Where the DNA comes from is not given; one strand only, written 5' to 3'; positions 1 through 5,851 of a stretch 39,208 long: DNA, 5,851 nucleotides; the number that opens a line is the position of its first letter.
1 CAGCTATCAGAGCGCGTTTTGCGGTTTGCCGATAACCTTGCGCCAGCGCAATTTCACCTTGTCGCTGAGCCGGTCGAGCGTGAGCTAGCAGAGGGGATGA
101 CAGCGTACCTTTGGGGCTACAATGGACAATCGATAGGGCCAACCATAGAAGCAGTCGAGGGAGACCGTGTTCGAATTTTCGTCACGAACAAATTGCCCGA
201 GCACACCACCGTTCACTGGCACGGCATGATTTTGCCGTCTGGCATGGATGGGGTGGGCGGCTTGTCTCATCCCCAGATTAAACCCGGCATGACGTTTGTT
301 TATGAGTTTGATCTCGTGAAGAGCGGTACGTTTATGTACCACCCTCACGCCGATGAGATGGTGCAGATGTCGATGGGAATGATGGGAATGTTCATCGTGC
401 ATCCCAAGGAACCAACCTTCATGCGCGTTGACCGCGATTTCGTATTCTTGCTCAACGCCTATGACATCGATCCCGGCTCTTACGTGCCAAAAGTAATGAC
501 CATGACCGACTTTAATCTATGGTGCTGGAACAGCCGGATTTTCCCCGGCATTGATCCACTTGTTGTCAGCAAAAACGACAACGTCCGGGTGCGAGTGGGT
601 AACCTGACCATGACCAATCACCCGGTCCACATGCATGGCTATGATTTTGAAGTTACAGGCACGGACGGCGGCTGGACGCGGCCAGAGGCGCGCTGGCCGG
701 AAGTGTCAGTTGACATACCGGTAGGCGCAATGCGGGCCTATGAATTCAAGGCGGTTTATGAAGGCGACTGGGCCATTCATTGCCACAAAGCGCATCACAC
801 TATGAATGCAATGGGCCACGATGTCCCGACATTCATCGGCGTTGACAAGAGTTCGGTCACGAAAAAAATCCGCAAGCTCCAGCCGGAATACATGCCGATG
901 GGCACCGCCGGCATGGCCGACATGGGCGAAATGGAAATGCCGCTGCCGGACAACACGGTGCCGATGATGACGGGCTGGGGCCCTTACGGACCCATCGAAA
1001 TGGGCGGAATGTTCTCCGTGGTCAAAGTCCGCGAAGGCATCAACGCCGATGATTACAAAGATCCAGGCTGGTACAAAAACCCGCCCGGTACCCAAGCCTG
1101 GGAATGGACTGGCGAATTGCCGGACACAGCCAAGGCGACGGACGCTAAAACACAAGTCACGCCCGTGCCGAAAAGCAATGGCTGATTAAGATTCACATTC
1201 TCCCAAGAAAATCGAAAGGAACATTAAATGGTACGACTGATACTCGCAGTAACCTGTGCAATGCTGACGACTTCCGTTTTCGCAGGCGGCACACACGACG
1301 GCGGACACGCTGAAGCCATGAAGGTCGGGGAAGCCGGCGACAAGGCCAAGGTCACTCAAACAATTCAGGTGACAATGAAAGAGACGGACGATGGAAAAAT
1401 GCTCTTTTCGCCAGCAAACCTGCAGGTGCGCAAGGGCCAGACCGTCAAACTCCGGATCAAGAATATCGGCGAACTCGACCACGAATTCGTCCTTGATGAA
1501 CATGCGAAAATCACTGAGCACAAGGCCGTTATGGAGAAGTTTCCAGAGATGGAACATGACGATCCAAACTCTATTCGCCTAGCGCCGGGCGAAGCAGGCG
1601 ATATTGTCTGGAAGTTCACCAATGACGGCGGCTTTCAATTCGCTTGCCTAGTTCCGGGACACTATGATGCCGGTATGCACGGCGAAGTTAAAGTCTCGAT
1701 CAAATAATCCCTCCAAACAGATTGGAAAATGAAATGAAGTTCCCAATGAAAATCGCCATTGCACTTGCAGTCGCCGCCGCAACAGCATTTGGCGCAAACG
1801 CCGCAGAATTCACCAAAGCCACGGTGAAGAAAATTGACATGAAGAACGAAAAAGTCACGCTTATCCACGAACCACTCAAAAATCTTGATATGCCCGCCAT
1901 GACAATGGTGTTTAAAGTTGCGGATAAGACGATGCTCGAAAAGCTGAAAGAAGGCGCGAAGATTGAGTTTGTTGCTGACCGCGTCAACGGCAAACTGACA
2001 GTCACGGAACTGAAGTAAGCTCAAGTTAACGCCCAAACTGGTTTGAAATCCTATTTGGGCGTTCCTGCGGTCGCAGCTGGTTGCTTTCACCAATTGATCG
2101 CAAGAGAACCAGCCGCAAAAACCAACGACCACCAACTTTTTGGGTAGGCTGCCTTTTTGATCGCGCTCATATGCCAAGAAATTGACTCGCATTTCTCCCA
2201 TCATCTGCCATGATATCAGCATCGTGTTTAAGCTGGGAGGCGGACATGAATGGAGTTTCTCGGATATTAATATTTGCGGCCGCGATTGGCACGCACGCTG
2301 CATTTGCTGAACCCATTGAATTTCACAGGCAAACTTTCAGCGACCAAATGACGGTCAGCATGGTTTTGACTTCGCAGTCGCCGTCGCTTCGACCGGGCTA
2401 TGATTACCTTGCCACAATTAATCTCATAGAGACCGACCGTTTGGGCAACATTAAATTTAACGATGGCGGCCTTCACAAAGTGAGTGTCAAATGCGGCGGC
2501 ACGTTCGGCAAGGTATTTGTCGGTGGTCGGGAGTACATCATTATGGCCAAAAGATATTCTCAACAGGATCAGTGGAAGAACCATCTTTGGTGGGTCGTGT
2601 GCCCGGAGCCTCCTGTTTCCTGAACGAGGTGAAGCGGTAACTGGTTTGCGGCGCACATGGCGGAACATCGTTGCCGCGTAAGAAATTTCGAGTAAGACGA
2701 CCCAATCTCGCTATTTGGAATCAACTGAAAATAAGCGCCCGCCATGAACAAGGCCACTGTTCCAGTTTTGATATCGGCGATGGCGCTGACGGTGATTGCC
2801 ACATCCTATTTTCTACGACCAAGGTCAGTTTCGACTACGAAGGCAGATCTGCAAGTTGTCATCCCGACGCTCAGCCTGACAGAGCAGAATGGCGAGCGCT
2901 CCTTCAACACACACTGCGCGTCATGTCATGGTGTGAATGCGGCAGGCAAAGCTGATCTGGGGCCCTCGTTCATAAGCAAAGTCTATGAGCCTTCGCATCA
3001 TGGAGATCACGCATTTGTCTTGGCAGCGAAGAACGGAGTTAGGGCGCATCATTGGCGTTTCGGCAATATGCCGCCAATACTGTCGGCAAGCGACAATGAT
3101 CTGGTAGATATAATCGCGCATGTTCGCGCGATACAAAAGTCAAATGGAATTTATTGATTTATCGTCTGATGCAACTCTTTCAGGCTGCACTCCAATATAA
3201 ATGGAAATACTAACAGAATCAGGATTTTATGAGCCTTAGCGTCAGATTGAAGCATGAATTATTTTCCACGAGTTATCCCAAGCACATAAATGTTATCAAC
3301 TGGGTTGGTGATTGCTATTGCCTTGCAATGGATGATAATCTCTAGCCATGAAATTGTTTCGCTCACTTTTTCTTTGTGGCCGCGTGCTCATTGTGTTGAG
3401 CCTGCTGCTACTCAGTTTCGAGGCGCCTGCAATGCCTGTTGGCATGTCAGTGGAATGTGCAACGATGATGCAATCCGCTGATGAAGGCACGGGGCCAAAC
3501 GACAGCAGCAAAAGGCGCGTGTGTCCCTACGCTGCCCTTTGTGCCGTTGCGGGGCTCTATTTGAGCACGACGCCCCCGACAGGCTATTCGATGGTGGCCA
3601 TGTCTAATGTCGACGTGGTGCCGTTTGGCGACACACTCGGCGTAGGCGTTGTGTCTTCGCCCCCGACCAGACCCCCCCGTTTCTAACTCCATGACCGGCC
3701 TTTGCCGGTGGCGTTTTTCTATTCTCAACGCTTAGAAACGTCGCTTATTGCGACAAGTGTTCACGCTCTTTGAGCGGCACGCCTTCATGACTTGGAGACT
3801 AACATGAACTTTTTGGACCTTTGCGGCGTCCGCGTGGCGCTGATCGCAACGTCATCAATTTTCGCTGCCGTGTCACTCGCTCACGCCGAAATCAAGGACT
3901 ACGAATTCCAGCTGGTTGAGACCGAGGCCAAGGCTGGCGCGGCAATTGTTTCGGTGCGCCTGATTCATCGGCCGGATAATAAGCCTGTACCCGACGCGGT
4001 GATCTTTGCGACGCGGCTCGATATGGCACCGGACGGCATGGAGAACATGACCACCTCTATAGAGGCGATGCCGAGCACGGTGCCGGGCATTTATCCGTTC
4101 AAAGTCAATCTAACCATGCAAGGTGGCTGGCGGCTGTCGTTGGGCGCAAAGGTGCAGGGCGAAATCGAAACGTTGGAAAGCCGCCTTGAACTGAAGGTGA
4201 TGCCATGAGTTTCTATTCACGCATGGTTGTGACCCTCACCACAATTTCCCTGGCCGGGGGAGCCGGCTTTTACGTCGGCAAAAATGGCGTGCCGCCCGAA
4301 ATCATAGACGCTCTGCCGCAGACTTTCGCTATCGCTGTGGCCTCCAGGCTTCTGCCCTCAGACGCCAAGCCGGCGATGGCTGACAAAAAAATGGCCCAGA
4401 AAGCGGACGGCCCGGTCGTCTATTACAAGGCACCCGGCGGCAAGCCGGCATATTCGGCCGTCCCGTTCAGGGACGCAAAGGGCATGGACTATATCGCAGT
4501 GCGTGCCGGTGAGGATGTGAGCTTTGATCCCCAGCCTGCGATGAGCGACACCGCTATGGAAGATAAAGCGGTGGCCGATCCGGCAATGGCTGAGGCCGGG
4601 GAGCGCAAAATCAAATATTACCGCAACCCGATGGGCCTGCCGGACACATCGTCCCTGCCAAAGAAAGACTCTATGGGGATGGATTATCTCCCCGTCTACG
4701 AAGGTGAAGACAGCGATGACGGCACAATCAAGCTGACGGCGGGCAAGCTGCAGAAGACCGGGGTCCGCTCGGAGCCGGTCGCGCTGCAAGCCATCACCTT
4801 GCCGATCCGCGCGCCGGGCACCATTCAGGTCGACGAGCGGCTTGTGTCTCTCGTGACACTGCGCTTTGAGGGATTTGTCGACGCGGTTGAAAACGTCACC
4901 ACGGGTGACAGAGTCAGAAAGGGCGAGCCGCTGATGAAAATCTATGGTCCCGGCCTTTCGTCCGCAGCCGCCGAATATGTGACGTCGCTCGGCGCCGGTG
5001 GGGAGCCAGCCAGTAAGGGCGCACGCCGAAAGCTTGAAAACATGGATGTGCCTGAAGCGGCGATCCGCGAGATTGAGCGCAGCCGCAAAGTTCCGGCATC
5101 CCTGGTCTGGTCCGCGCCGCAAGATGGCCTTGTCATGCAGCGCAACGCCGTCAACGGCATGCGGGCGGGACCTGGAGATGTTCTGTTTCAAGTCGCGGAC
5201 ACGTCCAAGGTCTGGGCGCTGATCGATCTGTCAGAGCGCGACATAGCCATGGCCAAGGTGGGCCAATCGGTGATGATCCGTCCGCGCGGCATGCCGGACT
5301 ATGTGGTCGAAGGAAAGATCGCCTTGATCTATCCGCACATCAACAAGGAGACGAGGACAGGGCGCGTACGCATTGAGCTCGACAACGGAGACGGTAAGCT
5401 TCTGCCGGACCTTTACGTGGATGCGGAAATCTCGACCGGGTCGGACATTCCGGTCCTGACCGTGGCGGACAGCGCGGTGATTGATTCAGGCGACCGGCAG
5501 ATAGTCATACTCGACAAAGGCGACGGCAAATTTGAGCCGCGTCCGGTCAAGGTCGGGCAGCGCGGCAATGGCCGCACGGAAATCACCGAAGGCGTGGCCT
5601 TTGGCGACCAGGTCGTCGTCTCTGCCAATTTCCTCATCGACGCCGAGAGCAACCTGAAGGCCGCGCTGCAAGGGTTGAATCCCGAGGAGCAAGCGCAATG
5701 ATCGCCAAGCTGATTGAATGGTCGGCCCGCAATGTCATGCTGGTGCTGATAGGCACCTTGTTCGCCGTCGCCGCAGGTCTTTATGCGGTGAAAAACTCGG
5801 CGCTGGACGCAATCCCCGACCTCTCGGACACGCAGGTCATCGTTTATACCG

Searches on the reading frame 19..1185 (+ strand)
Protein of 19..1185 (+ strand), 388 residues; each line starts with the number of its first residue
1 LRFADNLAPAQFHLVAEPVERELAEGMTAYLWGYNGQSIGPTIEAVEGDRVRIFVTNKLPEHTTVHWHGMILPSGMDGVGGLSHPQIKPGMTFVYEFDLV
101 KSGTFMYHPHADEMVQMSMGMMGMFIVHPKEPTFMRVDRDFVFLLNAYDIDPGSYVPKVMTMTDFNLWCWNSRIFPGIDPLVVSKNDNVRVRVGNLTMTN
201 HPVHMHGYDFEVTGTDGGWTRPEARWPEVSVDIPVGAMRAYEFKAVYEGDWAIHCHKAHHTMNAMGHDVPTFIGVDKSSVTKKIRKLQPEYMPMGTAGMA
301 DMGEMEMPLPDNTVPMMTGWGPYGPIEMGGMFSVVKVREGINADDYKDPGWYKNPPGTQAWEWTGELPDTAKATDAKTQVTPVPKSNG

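Call 37: search_protein_families(library=pfam, proteins=[window:19-1185:+], max_evalue=0.001)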
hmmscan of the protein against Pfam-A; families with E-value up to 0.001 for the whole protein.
window:19-1185:+ (388 aa): 2 families
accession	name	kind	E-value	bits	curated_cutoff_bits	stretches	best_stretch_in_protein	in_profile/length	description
PF07732.21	Cu-oxidase_3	-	8.6e-39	132.7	21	1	21-131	7-118/119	Multicopper oxidase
PF07731.20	Cu-oxidase_2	-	5.5e-29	101.1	20.4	2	155-269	5-131/137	Multicopper oxidase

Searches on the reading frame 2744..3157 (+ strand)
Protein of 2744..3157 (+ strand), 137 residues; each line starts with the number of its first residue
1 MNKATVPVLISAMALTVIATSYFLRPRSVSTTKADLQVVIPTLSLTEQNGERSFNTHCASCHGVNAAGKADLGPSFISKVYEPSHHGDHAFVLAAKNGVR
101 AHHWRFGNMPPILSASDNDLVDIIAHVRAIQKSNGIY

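Call 37: search_protein_families(library=pfam, proteins=[window:2744-3157:+], max_evalue=0.001)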
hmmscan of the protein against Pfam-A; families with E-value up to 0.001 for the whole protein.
window:2744-3157:+ (137 aa): 2 families
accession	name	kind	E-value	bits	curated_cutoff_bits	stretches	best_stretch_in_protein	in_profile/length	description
PF00034.26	Cytochrom_C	-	2.5e-10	42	21.3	1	48-129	2-88/90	Cytochrome c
PF13442.11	Cytochrome_CBB3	-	1.4e-07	32.1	27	1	48-127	4-68/68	Cytochrome C oxidase, cbb3-type, subunit III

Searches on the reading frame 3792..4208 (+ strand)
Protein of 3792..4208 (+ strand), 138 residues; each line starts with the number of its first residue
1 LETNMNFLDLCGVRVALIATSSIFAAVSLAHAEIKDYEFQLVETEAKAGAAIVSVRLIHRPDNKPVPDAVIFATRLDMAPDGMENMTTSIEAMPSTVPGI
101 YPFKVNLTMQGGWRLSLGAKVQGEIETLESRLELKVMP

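Call 37: search_protein_families(library=pfam, proteins=[window:3792-4208:+], max_evalue=0.001)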
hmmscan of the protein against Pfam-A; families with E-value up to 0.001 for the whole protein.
window:3792-4208:+ (138 aa): 1 family
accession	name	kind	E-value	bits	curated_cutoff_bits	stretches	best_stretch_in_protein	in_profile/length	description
PF13115.11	YtkA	-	2.8e-20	73.2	25.9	1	32-117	2-84/85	YtkA-like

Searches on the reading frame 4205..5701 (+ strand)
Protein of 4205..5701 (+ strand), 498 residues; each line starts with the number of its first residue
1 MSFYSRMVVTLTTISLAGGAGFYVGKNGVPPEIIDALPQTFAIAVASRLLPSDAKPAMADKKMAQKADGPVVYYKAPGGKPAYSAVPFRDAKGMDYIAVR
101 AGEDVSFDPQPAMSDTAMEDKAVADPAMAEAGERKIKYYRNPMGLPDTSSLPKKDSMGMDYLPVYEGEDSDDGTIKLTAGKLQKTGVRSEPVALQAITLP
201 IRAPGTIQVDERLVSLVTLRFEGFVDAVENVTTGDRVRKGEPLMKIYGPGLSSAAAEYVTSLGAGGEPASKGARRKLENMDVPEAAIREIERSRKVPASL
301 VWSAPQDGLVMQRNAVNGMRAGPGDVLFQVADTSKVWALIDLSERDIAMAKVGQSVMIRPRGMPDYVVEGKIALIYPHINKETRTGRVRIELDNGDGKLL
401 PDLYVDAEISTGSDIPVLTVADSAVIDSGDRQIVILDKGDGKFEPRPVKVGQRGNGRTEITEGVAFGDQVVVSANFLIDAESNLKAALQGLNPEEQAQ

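Call 37: search_protein_families(library=pfam, proteins=[window:4205-5701:+], max_evalue=0.001)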
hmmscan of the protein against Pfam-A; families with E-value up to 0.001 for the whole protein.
window:4205-5701:+ (498 aa): 2 families
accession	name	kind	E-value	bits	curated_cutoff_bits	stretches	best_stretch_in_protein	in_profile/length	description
PF16576.10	HlyD_D23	-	1.2e-62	211.5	30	1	200-405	5-214/214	Barrel-sandwich domain of CusB or HlyD membrane-fusion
PF13437.12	HlyD_3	-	1.1e-16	61.9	22.2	1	304-398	4-102/106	HlyD family secretion protein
